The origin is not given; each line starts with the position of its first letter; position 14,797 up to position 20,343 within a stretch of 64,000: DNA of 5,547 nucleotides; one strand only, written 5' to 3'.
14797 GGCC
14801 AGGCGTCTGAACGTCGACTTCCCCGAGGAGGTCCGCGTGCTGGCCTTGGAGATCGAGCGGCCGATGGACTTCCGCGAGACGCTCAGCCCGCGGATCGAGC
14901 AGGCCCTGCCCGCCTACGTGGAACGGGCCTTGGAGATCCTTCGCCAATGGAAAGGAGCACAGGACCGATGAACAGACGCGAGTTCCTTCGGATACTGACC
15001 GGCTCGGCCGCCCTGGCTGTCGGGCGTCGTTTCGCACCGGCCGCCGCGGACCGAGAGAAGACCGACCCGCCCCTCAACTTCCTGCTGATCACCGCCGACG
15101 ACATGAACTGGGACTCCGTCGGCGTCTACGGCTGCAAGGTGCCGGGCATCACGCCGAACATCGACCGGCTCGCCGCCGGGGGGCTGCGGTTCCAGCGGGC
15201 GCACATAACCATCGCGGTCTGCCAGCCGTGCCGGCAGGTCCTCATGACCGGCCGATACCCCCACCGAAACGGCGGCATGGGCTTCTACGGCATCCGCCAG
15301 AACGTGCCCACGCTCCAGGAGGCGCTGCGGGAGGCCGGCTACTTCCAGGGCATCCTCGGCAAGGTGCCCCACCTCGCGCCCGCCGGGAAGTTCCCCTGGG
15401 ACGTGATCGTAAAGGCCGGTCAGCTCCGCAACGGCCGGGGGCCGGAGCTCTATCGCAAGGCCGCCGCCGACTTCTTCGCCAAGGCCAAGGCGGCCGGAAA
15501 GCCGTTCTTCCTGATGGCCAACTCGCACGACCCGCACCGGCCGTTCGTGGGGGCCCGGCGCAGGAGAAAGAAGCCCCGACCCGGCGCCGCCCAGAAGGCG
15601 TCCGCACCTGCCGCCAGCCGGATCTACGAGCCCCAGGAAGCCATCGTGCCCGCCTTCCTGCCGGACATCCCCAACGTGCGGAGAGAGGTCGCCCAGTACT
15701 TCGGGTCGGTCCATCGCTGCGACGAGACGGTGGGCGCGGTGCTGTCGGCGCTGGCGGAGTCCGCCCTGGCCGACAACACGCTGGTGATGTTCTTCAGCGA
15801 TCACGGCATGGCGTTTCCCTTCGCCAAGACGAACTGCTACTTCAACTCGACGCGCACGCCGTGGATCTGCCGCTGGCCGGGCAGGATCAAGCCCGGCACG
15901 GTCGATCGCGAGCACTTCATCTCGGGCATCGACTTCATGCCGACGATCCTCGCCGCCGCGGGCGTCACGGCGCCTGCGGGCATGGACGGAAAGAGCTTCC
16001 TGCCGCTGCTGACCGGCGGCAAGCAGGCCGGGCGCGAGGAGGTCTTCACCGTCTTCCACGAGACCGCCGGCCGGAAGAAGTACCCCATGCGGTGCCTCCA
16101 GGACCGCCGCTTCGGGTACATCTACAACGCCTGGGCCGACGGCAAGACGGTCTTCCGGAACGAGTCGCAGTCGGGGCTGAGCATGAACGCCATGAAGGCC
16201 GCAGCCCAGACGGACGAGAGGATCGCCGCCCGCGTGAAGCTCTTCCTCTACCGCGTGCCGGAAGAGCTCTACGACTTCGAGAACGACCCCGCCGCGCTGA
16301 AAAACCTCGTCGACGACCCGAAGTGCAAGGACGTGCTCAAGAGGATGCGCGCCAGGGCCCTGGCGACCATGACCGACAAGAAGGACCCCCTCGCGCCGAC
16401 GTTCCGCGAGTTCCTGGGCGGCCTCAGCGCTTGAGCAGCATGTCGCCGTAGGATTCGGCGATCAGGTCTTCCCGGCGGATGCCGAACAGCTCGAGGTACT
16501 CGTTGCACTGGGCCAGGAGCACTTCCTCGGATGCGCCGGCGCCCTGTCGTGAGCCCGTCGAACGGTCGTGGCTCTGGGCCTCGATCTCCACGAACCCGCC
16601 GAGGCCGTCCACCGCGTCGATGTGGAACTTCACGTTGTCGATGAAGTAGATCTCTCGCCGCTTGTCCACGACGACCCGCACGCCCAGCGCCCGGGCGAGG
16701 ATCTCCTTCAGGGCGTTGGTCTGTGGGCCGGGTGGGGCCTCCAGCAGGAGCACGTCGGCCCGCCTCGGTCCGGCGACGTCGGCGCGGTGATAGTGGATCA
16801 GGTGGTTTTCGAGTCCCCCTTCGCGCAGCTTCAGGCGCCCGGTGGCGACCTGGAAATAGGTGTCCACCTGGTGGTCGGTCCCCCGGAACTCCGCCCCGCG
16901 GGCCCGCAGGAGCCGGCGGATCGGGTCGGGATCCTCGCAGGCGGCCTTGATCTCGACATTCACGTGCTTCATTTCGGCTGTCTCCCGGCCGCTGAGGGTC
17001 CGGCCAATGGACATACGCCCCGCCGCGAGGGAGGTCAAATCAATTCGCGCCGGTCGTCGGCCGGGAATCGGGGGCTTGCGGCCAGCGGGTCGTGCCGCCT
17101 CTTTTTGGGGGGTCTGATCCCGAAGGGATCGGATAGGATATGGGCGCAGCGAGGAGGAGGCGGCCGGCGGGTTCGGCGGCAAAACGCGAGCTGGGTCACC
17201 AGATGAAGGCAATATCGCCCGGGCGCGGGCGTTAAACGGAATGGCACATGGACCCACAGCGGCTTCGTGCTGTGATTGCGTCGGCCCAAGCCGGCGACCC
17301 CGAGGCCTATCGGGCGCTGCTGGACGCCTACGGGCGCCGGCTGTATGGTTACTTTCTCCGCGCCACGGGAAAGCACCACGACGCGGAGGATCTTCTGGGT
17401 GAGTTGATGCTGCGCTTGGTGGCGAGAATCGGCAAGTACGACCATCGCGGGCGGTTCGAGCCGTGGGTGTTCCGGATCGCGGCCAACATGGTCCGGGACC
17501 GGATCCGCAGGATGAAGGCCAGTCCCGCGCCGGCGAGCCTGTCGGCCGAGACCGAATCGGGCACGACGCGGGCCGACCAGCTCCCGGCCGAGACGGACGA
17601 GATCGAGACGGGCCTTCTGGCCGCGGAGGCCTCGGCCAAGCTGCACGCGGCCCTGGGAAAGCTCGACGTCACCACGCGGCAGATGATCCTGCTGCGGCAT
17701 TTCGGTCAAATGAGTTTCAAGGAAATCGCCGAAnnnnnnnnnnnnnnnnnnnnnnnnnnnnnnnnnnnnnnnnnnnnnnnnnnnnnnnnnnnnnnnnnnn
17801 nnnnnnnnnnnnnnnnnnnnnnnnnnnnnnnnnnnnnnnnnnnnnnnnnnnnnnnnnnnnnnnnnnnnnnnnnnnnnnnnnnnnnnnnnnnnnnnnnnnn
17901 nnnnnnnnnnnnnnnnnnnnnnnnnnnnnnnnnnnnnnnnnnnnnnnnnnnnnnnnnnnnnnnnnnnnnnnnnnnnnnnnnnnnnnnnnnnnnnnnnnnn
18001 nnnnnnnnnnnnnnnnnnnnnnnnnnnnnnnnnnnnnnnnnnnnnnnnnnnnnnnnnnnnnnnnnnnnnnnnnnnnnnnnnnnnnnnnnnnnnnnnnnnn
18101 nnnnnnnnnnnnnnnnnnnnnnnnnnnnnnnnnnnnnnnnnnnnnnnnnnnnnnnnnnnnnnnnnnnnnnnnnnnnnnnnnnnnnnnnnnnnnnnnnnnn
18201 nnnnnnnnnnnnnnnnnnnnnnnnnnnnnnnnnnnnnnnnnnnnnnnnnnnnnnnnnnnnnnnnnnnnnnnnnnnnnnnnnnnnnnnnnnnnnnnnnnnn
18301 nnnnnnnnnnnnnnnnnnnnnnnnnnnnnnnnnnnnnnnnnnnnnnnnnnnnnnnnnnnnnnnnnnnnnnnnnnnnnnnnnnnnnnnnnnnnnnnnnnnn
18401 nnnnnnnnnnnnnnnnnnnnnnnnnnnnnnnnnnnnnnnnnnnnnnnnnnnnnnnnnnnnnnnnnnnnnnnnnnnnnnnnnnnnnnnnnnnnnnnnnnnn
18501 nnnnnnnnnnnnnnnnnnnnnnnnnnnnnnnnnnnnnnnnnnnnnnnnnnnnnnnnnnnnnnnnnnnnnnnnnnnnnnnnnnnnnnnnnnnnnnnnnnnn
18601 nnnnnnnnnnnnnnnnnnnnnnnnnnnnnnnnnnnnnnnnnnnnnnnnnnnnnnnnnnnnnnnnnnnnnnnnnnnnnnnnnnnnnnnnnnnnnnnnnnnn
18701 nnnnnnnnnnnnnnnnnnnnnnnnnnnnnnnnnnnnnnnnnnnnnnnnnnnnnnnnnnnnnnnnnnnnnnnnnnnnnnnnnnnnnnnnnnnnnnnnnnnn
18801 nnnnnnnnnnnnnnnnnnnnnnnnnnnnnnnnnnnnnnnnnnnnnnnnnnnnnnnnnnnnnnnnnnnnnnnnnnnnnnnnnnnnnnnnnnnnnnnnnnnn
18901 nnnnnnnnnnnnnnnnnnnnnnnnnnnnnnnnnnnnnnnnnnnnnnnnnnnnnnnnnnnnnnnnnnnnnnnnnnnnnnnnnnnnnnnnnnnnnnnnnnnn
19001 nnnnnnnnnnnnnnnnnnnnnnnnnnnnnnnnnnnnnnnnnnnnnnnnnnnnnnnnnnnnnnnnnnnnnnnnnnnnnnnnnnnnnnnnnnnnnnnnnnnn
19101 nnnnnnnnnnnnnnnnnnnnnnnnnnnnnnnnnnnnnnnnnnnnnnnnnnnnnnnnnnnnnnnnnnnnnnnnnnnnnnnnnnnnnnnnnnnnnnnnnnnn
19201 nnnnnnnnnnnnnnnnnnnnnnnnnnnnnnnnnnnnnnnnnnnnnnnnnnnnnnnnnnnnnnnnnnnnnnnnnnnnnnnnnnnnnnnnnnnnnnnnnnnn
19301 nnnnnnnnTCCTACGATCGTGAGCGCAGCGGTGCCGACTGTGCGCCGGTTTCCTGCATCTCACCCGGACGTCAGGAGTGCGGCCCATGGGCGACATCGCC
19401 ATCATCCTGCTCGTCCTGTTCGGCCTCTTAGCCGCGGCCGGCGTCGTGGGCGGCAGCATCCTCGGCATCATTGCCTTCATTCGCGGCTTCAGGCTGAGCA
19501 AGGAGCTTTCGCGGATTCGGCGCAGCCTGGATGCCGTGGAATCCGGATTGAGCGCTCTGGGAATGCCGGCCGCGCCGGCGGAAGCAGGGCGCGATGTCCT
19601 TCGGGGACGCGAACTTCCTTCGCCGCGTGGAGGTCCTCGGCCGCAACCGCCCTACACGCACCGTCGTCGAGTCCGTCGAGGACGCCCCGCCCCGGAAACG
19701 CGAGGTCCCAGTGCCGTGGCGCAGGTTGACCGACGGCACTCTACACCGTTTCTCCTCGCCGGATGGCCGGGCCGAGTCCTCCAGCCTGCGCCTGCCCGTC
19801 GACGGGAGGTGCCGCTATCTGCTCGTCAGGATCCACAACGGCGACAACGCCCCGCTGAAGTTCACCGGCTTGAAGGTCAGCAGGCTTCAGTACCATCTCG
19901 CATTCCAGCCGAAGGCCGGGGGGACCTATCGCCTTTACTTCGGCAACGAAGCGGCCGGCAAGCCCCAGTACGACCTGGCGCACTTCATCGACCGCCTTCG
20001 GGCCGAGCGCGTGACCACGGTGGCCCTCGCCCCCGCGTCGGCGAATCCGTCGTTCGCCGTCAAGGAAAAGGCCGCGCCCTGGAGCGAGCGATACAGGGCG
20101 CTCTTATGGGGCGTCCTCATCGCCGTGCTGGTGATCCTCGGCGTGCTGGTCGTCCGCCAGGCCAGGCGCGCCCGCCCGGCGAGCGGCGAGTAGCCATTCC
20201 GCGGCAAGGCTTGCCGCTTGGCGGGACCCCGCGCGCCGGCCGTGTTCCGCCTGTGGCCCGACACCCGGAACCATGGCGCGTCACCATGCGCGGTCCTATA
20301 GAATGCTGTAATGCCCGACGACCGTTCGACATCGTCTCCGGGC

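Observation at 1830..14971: One co-directional operon links HdrCB, NuoE/HndB/NuoF and a group-3 [NiFe] hydrogenase with MvhD: a predicted H2 / NAD(P)H / disulfide electron-bifurcating supercomplex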

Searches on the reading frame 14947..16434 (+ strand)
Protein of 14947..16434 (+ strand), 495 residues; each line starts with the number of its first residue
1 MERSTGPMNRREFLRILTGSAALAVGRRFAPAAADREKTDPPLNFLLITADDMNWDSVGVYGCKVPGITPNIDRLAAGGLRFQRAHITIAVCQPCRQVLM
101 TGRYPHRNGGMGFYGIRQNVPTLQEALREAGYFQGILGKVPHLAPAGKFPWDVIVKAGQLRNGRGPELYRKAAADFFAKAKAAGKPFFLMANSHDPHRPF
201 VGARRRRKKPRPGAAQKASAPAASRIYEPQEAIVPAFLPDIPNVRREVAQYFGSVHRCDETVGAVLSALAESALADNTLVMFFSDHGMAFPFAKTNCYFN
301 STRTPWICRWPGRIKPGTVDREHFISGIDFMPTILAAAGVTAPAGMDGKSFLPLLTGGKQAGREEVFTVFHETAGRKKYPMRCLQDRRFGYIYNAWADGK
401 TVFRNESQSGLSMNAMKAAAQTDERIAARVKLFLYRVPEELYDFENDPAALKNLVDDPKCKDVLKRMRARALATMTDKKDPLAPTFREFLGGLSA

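Call 34: search_protein_families(library=pfam, proteins=[window:14947-16434:+], max_evalue=0.0001)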
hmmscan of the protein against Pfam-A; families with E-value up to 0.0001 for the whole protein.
window:14947-16434:+ (495 aa): 4 families
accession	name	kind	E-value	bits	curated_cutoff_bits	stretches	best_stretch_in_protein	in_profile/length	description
PF00884.28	Sulfatase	-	2.7e-41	142.3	25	1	44-340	2-301/301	Sulfatase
PF16347.10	SGSH_C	-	6.9e-23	81.9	29.3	1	292-388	6-103/154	N-sulphoglucosamine sulphohydrolase, C-terminal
PF01663.27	Phosphodiest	-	2e-09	38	23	1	251-289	184-222/342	Type I phosphodiesterase / nucleotide pyrophosphatase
PF02995.22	DUF229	-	2.9e-05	23.4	25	1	250-290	305-345/496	Protein of unknown function (DUF229)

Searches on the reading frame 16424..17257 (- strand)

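Call 34: search_protein_families(library=pfam, proteins=[window:16424-17257:-], max_evalue=0.0001)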
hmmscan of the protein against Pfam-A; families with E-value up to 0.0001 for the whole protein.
window:16424-17257:- (277 aa): 1 family
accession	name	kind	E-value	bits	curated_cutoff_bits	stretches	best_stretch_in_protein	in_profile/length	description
PF01928.26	CYTH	-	3.7e-13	50.1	23.2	1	100-235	3-153/179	CYTH domain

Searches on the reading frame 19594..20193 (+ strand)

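Call 34: search_protein_families(library=pfam, proteins=[window:19594-20193:+], max_evalue=0.0001)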
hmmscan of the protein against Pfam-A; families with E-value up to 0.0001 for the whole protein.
window:19594-20193:+ (199 aa): 1 family
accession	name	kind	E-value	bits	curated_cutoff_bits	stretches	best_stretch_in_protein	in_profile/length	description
PF13163.11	DUF3999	-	9.1e-15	55.2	30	1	5-187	254-422/424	Protein of unknown function (DUF3999)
